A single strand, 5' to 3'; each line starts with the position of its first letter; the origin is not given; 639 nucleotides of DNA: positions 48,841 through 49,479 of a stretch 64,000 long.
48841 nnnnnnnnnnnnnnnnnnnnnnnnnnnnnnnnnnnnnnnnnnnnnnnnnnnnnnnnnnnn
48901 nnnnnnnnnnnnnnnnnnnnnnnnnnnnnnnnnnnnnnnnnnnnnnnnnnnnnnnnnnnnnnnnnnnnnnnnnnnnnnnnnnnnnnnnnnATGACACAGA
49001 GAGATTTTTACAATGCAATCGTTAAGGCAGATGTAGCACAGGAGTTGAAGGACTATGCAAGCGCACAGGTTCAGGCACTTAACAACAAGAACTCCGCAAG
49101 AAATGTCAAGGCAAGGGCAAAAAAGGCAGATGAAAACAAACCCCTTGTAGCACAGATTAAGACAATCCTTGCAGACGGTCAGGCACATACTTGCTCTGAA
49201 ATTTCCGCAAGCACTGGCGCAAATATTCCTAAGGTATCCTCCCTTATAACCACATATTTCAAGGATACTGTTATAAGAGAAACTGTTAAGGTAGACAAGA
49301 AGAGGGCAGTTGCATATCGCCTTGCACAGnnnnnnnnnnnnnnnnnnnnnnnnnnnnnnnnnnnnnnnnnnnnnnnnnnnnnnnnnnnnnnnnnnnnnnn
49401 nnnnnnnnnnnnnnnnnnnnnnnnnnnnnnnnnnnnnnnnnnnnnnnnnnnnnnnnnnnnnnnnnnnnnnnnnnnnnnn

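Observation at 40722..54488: A 21-bp palindrome, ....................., marks the boundary of almost every early gene cassette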

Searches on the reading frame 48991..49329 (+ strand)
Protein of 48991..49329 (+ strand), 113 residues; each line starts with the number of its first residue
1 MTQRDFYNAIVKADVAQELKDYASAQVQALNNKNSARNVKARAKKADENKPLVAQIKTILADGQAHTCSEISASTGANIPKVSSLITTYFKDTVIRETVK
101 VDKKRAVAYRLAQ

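Call 33: search_protein_families(library=pfam, proteins=[window:48991-49329:+], max_evalue=0.05)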
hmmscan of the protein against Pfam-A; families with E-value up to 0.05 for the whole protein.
window:48991-49329:+ (113 aa): 2 families
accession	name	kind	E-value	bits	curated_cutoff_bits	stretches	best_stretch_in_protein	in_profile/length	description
PF17938.6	TetR_C_29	-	0.019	15.6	26.2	1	29-66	27-64/119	Tetracyclin repressor-like, C-terminal domain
PF04914.18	DltD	-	0.028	14.2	22.7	1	3-66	108-166/348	DltD protein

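Call 40: find_homologous_proteins(query=window:48991-49329:+, max_evalue=0.001)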
Query window:48991-49329:+ (113 aa): 14 proteins with E <= 0.001 among 18 candidates.
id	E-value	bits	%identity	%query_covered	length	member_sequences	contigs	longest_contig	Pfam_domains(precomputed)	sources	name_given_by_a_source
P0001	7.1e-59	214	92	100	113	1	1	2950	-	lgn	-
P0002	5.7e-58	211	91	100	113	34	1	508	-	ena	-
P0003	8.2e-58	210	90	100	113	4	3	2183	-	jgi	jgi:hypothetical protein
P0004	4.3e-57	208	90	100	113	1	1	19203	-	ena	-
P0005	6.7e-56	204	88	100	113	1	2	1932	-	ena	-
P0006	1.6e-55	203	86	100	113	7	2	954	-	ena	-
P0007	2.4e-55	202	86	100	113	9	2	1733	-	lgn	-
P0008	2.4e-54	199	85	100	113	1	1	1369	-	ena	-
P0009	4.3e-54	198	82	100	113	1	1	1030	-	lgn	-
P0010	3.0e-51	189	81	100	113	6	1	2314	-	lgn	-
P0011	1.1e-42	162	65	100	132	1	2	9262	-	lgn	-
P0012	4.1e-41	157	70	97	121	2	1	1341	-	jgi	jgi:hypothetical protein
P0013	2.0e-38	148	66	97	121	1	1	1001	-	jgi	jgi:hypothetical protein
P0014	1.7e-36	142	62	99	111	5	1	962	-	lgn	-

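Call 41: find_encoding_contigs(protein=P0004, flank=10000, max_places=4)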
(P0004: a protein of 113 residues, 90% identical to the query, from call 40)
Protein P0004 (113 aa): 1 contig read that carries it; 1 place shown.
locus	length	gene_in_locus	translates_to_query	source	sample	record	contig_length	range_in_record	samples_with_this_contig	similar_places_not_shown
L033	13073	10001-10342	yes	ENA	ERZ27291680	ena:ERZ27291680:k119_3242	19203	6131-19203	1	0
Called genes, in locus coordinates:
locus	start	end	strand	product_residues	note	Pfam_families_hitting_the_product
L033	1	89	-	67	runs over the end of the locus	-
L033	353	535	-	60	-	-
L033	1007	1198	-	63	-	-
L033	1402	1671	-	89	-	-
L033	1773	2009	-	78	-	-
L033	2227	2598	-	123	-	-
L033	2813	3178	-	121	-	-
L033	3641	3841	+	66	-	-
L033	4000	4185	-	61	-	-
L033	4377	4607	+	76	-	-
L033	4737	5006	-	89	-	-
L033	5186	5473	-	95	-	-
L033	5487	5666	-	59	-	-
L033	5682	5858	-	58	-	-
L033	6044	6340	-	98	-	-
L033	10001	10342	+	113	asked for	-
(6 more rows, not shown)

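Call 45: search_protein_families(library=phrogs, proteins=[window:48991-49329:+], max_evalue=0.01)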
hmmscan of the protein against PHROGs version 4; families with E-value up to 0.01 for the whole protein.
window:48991-49329:+ (113 aa): 3 families
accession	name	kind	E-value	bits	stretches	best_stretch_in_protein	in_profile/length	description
phrog_16753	-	unknown function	0.0033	18.8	0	49-109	25-83/97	-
phrog_142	-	moron, auxiliary metabolic gene and host takeover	0.0067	17.5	0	47-113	8-72/116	Ren-like exclusion protein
phrog_1687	-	transcription regulation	0.0073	17.3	1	40-109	52-124/162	MarR family transcrition regulator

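Call 53: search_protein_representatives(alignment_id=A2)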
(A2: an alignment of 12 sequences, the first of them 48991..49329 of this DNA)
Query: 12 sequences, 113 profile positions. Proteins with E-value up to 0.001 (for the whole library): 1487; up to 1e-10: 390; up to 1e-30: 1. The best 150 are listed.
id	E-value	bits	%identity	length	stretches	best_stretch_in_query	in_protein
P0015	9.9e-48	177.4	-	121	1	1-112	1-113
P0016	5.5e-28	113.8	-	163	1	1-113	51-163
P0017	1.8e-27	112.2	-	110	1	1-80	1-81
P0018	2.9e-26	108.2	-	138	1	1-108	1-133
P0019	3.3e-22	95.2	-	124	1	1-112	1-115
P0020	9.6e-22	93.7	-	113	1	1-111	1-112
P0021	2.2e-21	92.6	-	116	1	1-110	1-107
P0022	3.0e-21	92.1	-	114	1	1-112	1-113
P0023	6.7e-21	91.0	-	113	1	1-106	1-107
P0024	1.3e-20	90.1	-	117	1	1-77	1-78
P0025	2.2e-20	89.3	-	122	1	1-107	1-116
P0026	3.8e-20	88.6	-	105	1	1-104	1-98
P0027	1.4e-19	86.7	-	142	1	1-113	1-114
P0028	2.9e-19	85.7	-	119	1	1-107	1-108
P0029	4.3e-19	85.1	-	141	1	1-113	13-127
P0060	1.5e-16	77.0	-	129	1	1-109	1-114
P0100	1.0e-14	71.1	-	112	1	1-112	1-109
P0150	9.0e-14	68.0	-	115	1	1-106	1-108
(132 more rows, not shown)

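Call 56: search_solved_structures(query=A3, max_evalue=1)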
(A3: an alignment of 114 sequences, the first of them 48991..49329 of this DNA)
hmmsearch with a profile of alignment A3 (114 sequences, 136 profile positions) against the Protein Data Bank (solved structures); distinct sequences matched with E-value up to 1: 105 (the best 60 are shown).
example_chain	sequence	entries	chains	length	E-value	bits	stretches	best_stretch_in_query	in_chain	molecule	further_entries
8vd6_A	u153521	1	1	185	6.1e-12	49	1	51-92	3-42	CAP REPEAT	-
1i1g_A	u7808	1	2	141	0.00012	25.4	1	62-128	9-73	TRANSCRIPTIONAL REGULATOR LRPA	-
6o5c_A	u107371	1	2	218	0.00089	22.6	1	58-123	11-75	Putative metal-dependent transcriptional regulator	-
9z71_A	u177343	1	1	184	0.001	22.4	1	60-118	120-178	Winged helix-turn-helix transcriptional regulator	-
3tgn_A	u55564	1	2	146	0.0013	22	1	59-124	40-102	Adc operon repressor AdcR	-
1uly_A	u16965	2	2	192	0.0017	21.7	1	58-119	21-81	hypothetical protein PH1932 | hypothetical transcription regulator protein, PH1932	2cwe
4l9t_A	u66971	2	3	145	0.0022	21.3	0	21-42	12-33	MepR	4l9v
5fb2_A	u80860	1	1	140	0.0038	20.6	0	21-42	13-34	MarR family regulatory protein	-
6cmv_A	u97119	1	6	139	0.0049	20.2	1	55-121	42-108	Transcriptional regulator Lrs14-like protein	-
3i71_A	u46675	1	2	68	0.0054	20.1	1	59-105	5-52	Ethanolamine utilization protein eutK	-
2d1h_A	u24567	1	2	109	0.0054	20.1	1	62-123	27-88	109aa long hypothetical transcriptional regulator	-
9dm3_A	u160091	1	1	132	0.0062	19.9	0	53-94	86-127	naphthalenediimide binding protein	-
1m7k_A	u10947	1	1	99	0.0076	19.6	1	53-112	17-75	Silencer of Death Domains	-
7ueb_E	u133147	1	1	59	0.0098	19.2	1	59-103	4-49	PscE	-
1m62_A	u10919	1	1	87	0.01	19.2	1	57-111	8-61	BAG-family molecular chaperone regulator-4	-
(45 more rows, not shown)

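Call 57: search_protein_families(library=pfam, alignment_id=A3, max_evalue=0.01)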
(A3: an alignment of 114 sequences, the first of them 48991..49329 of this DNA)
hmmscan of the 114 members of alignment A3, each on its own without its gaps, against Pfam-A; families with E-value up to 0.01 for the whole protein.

A. member 1, window:48991-49329:+ (113 aa): 0 families

B. families by the number of members that match (of 114 scanned): 64 families (the first 25 are shown)
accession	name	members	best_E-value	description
PF01978.25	TrmB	26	3.9e-06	Sugar-specific transcriptional regulator TrmB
PF12802.13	MarR_2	25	1.8e-05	MarR family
PF24034.1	DUF7343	15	2e-06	Domain of unknown function (DUF7343)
PF21984.2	DnaD_N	14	0.0001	DnaD N-terminal domain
PF13412.12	HTH_24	14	0.00014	Winged helix-turn-helix DNA-binding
PF09339.16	HTH_IclR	12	3.7e-06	IclR helix-turn-helix domain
PF12840.13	HTH_20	12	2.6e-05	Helix-turn-helix domain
PF08100.18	Dimerisation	8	8.8e-05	O-methyltransferase dimerisation domain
PF01047.28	MarR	8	0.00033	MarR family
PF13545.12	HTH_Crp_2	7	0.00015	Crp-like helix-turn-helix domain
PF04703.18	FaeA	7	0.00024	FaeA-like protein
PF13463.12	HTH_27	5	0.00039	Winged helix DNA-binding domain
PF24033.1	DUF7342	5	0.00047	Family of unknown function (DUF7342)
PF01022.26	HTH_5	5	0.0012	Bacterial regulatory protein, arsR family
PF17782.7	DprA_WH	4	6.3e-05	DprA winged helix domain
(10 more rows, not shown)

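Call 59: predict_structure(alignment_id=A3)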
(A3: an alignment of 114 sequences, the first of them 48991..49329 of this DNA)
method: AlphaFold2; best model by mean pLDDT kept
length: 113 residues; sequences in the alignment: 114
mean_pLDDT: 93.4   pTM: 0.68
mean pLDDT of the five models: 93.4, 92.6, 89.3, 88.0, 87.6
residues with pLDDT >= 90: 106; 70-90: 6; 50-70: 1; < 50: 0
segments of 3 or more residues with pLDDT < 50: none
pLDDT, mean of each block of 10 residues (from residue 1): 94 95 96 94 92 95 92 94 94 92 91 82
secondary structure, 60 per line:
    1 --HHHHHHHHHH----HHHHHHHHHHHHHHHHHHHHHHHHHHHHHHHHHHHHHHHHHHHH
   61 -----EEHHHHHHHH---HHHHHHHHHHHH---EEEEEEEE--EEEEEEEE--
elements in order: H3-12 H17-60 H68-75 H79-90 E94-101 E104-111

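Call 62: fold_search(model_id=the predicted structure, library=pdb)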
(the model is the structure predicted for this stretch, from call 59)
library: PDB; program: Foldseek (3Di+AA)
matches with E <= 10: 1245; with E <= 0.001: 0
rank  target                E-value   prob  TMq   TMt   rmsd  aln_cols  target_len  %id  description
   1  2mlg_MODEL_1_A        3.9e-03  1.00  0.48  0.68   1.9        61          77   18  Stf76 from the Sulfolobus islandicus plasmid-virus pSSVx (released 2014-03-12)
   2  6pln_B                8.6e-03  1.00  0.51  0.55   2.7        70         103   16  X-ray crystal structure of Pyrococcus furiosus general transcription factor TFE-alpha (released 2020-07-08)
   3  4yif_B                1.0e-02  1.00  0.45  0.37  10.0        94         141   16  Crystal structure of Rv0880 (released 2015-06-10)
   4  4pgg_A                1.0e-02  0.98  0.37  0.16   6.1       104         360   16  Caffeic acid O-methyltransferase from Sorghum bicolor (released 2014-07-02)
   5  6xjf_G                1.1e-02  1.00  0.45  0.48   7.9        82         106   21  X-ray crystal structure of Pyrococcus furiosus general transcription factor TFE-alpha (SeMet labeled protein) (released 2020-07-08)
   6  4pgh_D                1.1e-02  0.98  0.35  0.15   6.6       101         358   18  Caffeic acid O-methyltransferase from Sorghum bicolor (released 2014-07-02)
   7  4yif_C                1.3e-02  1.00  0.44  0.37   9.0        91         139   15  Crystal structure of Rv0880 (released 2015-06-10)
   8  6pln_A                1.4e-02  1.00  0.50  0.53   6.0        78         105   14  X-ray crystal structure of Pyrococcus furiosus general transcription factor TFE-alpha (released 2020-07-08)
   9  3cuo_D                1.4e-02  0.99  0.39  0.45   7.7        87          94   18  Crystal structure of the predicted DNA-binding transcriptional regulator from E. coli (released 2008-06-17)
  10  7dvs_D                1.8e-02  0.99  0.45  0.46   8.8        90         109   13  Crystal structure of Apo (heme-free) PefR (released 2021-09-29)
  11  22oz_D                2.0e-02  0.98  0.45  0.31  11.5       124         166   18  Structural insights into HpaR-mediated recognition of hrpX and hrpG in Xanthomonas campestris pv. campestris (released 2026-03-11)
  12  4pgh_B                2.0e-02  0.97  0.36  0.16   6.2       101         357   17  Caffeic acid O-methyltransferase from Sorghum bicolor (released 2014-07-02)
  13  9ff4_A                2.1e-02  1.00  0.47  0.31  10.4        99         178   14  The structure of G.kaustophilus T-1 ScoC-17bp dsDNA complex (released 2025-06-04)
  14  4pgh_A                2.1e-02  0.96  0.35  0.15   6.8        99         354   16  Caffeic acid O-methyltransferase from Sorghum bicolor (released 2014-07-02)
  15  6kf4_G                2.3e-02  1.00  0.44  0.31   4.8        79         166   14  Cryo-EM structure of Thermococcus kodakarensis RNA polymerase (released 2020-07-01)
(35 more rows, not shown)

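Call 89: find_encoding_contigs(protein=P0020, flank=8000, max_places=3)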
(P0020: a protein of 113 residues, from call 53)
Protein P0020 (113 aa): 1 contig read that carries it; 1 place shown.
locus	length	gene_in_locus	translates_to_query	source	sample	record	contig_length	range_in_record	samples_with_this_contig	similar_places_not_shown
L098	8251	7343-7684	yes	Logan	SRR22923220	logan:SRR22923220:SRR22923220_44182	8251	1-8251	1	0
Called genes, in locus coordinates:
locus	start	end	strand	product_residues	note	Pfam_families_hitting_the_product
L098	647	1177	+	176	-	-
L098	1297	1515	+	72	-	-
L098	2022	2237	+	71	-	-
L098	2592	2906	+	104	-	-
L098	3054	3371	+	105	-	-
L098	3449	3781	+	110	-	-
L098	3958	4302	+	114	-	-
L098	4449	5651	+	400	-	PF14284:PcfJ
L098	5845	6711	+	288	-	-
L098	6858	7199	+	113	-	-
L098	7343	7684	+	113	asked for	-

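Call 90: find_encoding_contigs(protein=P0060, flank=8000, max_places=3)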
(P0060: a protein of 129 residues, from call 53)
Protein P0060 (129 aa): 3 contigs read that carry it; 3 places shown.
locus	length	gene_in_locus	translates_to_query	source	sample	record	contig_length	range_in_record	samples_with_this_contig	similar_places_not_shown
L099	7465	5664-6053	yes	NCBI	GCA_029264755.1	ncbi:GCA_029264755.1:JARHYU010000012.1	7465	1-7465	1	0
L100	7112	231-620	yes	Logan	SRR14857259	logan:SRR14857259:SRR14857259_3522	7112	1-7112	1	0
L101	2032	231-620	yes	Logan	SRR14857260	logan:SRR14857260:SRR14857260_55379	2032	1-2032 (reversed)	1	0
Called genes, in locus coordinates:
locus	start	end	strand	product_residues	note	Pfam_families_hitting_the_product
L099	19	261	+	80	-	-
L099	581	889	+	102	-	-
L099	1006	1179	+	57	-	-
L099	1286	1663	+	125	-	-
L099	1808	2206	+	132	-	-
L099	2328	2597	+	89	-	-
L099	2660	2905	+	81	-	-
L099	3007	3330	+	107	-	PF12760:Zn_ribbon_IS1595 (faint)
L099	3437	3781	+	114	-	-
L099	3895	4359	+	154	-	-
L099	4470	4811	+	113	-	-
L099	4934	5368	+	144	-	-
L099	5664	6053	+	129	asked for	-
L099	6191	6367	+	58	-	-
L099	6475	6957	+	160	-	-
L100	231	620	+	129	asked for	-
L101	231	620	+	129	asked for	-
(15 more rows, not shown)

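Call 94: find_encoding_contigs(protein=P0100, flank=6000, max_places=2)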
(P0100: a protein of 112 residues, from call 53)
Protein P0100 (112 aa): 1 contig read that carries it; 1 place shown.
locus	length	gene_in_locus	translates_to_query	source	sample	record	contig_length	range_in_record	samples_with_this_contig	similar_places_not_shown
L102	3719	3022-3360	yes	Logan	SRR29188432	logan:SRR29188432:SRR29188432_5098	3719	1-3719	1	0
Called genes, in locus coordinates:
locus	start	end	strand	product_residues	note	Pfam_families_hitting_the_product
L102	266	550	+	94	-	-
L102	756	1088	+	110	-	-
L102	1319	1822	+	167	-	PF06941:NT5C (faint)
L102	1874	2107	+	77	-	-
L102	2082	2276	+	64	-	-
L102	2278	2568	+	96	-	-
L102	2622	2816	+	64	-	-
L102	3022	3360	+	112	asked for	PF12802:MarR_2 (weak)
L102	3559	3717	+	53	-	?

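Call 95: find_encoding_contigs(protein=P0150, flank=6000, max_places=2)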
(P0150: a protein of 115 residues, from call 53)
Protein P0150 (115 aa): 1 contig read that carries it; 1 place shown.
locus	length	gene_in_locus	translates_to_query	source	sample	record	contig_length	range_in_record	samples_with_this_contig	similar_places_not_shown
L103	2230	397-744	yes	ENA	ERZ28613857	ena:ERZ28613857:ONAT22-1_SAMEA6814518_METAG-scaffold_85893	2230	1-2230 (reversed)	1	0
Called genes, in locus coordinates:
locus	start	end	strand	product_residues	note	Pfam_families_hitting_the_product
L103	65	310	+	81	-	-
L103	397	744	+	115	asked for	-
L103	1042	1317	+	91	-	-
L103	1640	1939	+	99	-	-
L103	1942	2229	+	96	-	?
